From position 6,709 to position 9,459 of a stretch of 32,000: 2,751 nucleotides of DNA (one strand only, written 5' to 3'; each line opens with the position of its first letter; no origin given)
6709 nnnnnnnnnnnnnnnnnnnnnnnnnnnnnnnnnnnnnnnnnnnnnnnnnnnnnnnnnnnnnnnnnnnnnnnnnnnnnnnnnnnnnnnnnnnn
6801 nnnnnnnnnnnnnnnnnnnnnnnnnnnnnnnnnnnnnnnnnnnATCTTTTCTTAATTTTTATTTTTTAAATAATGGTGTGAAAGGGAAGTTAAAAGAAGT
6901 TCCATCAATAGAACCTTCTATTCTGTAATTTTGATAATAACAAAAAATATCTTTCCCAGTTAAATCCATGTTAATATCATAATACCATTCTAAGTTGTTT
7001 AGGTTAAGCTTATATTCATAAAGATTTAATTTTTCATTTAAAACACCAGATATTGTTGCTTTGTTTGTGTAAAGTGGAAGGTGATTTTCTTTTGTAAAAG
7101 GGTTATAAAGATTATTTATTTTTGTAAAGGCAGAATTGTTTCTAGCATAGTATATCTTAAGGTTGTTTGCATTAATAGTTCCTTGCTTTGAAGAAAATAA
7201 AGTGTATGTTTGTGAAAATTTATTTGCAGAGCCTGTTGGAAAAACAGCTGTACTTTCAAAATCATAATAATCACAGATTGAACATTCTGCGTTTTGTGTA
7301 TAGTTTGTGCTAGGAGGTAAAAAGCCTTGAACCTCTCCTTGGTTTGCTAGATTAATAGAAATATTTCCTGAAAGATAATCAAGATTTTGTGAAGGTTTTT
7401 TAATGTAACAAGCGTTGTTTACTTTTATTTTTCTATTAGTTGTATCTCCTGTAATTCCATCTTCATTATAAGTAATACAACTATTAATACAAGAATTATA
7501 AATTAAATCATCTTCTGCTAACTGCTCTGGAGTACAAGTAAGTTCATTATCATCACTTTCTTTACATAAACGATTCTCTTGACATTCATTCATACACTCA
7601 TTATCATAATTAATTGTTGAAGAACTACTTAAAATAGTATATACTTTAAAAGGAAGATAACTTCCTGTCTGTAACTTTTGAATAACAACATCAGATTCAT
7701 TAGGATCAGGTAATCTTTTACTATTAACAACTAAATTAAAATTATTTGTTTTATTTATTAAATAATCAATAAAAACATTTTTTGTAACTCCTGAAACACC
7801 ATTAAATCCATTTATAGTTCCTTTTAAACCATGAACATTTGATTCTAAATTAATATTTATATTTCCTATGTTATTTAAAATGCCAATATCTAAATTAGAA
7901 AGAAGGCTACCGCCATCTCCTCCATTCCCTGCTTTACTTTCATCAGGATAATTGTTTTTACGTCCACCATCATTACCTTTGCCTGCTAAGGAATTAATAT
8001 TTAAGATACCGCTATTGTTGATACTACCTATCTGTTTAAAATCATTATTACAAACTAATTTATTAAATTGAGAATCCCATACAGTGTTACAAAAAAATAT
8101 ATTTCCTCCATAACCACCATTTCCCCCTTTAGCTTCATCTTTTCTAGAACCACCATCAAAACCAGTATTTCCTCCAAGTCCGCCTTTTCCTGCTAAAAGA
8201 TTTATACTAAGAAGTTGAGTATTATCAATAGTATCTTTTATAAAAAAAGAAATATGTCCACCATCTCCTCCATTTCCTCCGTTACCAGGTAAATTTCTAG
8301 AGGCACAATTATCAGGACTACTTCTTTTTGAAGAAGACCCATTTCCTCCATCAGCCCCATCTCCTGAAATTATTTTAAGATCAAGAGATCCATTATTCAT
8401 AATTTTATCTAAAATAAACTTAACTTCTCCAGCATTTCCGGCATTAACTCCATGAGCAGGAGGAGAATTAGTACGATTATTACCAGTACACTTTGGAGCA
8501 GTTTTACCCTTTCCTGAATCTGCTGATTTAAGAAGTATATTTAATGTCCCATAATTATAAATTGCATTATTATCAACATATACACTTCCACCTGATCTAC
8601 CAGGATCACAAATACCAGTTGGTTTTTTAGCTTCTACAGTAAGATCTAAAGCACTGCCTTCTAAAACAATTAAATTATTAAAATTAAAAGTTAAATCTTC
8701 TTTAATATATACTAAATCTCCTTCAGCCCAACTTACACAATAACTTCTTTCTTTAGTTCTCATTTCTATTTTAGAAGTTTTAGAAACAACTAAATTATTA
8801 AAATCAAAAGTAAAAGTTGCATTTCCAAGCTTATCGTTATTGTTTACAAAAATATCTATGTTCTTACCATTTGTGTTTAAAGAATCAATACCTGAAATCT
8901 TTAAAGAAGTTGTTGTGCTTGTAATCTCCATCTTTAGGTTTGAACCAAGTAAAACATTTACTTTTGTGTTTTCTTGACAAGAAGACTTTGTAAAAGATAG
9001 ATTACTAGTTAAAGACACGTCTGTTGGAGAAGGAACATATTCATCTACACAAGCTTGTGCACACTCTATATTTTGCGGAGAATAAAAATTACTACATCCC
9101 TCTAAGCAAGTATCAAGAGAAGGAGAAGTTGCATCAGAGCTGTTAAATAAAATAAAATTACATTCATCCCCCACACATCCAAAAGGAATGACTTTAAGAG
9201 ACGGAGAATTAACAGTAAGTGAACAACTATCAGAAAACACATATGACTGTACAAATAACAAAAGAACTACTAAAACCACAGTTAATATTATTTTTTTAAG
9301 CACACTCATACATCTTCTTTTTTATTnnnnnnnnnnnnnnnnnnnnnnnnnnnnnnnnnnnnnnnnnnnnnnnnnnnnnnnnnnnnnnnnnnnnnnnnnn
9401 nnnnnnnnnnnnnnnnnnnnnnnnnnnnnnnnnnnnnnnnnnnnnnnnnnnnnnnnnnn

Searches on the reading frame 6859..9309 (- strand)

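Call 12: search_protein_families(library=pfam, proteins=[window:6859-9309:-], max_evalue=0.1)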
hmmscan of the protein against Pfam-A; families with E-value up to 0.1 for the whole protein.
window:6859-9309:- (816 aa): 1 family
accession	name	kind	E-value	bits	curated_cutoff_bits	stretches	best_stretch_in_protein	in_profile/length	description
PF08866.15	DUF1831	-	0.092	13.6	25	0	121-174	54-105/111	Putative amino acid metabolism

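Call 26: search_protein_families(library=ncbifam, proteins=[window:6859-9309:-], max_evalue=0.1)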
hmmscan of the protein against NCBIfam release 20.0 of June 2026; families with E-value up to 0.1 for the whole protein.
window:6859-9309:- (816 aa): 0 families
